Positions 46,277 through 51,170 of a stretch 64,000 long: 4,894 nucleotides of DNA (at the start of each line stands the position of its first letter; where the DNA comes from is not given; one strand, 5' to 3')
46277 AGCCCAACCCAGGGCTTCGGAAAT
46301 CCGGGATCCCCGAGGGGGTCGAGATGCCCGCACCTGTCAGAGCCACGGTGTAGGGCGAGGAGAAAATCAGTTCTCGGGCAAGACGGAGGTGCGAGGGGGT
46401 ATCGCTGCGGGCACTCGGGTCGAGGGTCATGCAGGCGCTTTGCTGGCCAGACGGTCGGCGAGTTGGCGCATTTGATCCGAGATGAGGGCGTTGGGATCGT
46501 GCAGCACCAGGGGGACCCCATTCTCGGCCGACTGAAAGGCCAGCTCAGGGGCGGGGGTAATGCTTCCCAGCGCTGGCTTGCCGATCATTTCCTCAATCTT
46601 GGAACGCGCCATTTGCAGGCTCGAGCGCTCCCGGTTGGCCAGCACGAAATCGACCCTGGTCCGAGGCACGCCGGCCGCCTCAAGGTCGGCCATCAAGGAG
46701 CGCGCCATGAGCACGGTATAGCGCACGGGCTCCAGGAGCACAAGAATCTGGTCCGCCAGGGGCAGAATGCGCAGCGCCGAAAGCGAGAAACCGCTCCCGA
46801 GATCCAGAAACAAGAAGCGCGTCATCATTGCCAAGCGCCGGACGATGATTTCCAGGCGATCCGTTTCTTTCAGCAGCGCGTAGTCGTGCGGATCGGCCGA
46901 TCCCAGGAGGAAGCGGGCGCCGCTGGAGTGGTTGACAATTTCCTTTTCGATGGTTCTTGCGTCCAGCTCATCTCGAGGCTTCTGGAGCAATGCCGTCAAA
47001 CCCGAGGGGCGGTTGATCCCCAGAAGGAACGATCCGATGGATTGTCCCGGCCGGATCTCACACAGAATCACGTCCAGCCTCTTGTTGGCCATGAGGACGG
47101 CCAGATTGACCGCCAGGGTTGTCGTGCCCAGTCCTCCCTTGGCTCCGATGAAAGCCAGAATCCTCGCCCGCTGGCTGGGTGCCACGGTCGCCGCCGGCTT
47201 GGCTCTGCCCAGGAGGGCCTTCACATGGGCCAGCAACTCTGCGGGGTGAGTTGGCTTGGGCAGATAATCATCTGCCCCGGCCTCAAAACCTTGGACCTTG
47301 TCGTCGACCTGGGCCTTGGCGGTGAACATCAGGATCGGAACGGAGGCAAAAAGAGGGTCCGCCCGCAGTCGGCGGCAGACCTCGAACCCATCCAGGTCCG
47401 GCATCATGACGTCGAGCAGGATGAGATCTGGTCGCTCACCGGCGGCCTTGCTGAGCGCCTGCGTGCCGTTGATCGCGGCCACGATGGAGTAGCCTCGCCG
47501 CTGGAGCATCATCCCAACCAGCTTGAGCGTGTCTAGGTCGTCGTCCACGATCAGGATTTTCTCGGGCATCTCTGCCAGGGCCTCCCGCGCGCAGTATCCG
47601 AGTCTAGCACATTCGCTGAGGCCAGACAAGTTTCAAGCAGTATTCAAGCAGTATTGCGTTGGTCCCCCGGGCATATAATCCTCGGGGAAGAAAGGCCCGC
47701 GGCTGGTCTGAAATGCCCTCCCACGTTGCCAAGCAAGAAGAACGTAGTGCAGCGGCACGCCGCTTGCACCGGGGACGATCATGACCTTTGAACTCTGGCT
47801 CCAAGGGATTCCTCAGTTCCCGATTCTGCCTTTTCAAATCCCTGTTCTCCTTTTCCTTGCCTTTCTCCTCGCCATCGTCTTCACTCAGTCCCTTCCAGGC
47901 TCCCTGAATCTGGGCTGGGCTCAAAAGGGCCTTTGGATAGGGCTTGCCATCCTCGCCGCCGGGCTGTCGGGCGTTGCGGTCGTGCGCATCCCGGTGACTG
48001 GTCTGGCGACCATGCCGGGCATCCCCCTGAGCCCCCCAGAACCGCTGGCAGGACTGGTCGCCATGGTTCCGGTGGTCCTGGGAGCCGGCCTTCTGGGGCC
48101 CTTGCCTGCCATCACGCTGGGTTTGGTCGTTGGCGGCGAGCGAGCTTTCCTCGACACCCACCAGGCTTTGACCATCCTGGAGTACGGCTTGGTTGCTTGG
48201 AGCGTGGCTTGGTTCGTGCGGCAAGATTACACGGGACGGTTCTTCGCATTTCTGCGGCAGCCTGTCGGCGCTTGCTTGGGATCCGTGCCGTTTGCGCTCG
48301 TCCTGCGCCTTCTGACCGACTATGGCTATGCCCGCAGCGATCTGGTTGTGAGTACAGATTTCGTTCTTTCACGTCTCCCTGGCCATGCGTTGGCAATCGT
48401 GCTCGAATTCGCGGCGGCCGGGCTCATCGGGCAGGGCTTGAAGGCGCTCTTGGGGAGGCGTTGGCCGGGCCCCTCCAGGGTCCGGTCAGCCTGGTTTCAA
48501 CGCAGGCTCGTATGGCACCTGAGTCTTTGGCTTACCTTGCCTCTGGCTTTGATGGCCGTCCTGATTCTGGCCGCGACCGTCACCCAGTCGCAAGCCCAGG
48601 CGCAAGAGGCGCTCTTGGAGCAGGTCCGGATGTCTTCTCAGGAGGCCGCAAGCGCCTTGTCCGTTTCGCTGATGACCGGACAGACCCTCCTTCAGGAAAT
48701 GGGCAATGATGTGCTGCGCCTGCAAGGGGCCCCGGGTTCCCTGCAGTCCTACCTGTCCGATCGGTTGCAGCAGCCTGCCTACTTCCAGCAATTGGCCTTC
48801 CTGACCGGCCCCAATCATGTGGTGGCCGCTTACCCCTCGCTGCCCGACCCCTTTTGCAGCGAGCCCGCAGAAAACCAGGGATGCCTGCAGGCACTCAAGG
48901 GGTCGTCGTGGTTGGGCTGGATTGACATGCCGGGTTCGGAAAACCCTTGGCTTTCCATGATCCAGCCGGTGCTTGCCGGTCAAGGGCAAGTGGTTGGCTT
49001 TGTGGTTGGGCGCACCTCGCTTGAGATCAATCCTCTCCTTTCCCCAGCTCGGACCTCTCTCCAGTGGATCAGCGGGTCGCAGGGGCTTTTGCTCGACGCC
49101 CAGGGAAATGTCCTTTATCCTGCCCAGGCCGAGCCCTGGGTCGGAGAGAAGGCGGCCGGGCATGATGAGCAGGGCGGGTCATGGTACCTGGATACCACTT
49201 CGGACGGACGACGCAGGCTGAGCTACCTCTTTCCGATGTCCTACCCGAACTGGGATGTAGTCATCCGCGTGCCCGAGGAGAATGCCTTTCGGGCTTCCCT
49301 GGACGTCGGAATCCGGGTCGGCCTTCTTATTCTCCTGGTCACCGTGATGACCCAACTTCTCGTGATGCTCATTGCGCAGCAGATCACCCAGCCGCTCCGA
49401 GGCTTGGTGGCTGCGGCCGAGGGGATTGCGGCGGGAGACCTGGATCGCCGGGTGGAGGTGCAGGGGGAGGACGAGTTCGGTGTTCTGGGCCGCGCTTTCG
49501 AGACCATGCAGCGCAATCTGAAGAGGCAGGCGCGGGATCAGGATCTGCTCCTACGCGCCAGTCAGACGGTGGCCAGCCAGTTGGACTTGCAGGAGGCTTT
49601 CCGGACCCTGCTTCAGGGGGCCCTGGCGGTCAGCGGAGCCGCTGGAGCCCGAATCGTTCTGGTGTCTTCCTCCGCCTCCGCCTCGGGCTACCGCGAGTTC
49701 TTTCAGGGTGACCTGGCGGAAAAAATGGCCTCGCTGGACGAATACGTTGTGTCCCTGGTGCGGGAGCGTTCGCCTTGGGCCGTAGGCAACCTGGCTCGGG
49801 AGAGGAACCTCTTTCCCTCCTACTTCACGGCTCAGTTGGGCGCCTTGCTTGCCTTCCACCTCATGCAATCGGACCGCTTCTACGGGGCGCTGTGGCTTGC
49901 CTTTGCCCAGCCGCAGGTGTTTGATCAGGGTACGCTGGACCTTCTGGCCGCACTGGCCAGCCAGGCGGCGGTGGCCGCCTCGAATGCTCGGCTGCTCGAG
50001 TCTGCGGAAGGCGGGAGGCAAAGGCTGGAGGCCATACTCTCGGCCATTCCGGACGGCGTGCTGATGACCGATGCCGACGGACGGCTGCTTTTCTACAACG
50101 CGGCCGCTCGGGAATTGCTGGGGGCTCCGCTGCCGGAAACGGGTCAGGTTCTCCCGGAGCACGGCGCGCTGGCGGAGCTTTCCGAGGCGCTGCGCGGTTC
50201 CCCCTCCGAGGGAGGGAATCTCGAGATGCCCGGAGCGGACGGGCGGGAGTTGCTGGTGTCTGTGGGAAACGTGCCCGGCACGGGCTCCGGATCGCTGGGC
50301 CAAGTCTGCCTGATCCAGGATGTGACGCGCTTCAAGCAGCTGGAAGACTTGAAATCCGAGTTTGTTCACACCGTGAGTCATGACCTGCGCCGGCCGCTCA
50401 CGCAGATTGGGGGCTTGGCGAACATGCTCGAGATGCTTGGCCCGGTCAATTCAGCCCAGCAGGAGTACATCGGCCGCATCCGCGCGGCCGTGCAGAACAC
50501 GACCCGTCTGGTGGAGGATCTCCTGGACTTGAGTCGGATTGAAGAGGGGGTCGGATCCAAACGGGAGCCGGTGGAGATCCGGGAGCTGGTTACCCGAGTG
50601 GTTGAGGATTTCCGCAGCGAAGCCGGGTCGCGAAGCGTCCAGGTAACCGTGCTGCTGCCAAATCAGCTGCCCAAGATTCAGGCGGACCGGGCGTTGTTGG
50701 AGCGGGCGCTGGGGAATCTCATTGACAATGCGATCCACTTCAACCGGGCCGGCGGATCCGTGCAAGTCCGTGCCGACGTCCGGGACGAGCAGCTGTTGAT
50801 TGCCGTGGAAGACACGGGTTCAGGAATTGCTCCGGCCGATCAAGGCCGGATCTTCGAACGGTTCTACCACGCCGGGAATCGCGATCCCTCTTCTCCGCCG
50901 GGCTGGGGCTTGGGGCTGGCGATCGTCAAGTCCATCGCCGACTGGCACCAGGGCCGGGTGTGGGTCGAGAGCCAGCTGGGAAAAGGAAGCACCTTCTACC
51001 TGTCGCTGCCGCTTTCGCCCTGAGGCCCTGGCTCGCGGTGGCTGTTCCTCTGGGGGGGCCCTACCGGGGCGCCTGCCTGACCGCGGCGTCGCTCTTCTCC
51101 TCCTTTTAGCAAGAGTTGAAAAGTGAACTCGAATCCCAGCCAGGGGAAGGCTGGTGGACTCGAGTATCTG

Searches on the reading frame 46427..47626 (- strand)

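Call 62: search_protein_families(library=pfam, proteins=[window:46427-47626:-], max_evalue=0.00001)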
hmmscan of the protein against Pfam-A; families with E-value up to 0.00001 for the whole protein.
window:46427-47626:- (399 aa): 3 families
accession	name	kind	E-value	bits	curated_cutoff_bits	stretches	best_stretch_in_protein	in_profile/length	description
PF00072.30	Response_reg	-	1e-30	106.6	30.2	1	24-136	1-111/111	Response regulator receiver domain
PF13614.12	AAA_31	-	1e-07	32.5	27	1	155-305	2-154/177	AAA domain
PF01656.29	CbiA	-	9.8e-07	29.2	25.4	1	158-369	2-122/125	CobQ/CobB/MinD/ParA nucleotide binding domain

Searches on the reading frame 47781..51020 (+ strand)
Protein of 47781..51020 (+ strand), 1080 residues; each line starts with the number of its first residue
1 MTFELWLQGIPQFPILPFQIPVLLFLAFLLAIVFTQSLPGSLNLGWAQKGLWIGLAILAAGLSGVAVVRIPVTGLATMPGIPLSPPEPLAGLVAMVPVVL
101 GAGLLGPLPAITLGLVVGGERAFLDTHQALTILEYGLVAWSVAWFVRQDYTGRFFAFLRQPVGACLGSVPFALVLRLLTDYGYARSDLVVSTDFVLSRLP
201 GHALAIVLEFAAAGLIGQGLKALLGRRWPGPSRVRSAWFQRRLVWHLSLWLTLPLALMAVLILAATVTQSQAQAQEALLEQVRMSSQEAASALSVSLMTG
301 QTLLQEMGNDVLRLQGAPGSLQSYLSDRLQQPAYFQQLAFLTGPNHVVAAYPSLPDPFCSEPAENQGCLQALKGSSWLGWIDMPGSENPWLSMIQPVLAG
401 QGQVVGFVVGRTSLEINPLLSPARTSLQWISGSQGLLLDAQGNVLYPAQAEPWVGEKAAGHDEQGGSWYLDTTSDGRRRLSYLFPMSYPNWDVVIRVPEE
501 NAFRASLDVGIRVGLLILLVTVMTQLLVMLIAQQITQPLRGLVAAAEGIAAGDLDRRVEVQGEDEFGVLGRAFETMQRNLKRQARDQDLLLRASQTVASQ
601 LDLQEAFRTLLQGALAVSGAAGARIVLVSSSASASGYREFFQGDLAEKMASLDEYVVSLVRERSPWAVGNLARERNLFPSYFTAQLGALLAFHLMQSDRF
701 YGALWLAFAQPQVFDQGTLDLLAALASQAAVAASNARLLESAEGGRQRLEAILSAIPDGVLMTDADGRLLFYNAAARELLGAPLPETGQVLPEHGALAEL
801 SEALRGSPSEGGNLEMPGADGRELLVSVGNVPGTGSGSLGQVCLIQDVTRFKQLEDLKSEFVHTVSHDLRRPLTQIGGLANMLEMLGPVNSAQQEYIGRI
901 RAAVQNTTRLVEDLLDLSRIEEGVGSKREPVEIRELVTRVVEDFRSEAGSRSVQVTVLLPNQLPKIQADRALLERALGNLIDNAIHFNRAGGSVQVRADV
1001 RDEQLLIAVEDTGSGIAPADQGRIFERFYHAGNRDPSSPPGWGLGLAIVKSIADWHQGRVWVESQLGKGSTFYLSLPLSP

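Call 10: search_protein_families(library=pfam, proteins=[window:47781-51020:+], max_evalue=0.001)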
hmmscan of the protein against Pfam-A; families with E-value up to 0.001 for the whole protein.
window:47781-51020:+ (1080 aa): 10 families
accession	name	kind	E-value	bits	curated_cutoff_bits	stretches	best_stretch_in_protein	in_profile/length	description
PF02518.31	HATPase_c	-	4.1e-27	95.3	26.4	1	969-1079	2-110/111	Histidine kinase-, DNA gyrase B-, and HSP90-like ATPase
PF00512.31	HisKA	-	8.8e-18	64.6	26.9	1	858-923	2-66/66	His Kinase A (phospho-acceptor) domain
PF00672.30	HAMP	-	7.5e-15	55.4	25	1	530-581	1-52/53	HAMP domain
PF13185.12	GAF_2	-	4.6e-10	40.3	28.6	1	601-732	2-134/136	GAF domain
PF13188.13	PAS_8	-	6.9e-08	32.6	21.8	1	747-799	1-55/65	PAS domain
PF00989.32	PAS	-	2.5e-07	31.1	22.6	1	748-784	2-38/113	PAS fold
PF02743.24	dCache_1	-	4e-05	23.7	45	1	293-495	22-239/240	Cache domain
PF01590.32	GAF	-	4.3e-05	24.5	22.4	1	602-732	1-132/133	GAF domain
PF08448.16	PAS_4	-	0.00014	22.5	23.1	0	753-784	1-32/110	PAS fold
PF13581.12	HATPase_c_2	-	0.00027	21.4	27.4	1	973-1054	32-110/127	Histidine kinase-like ATPase domain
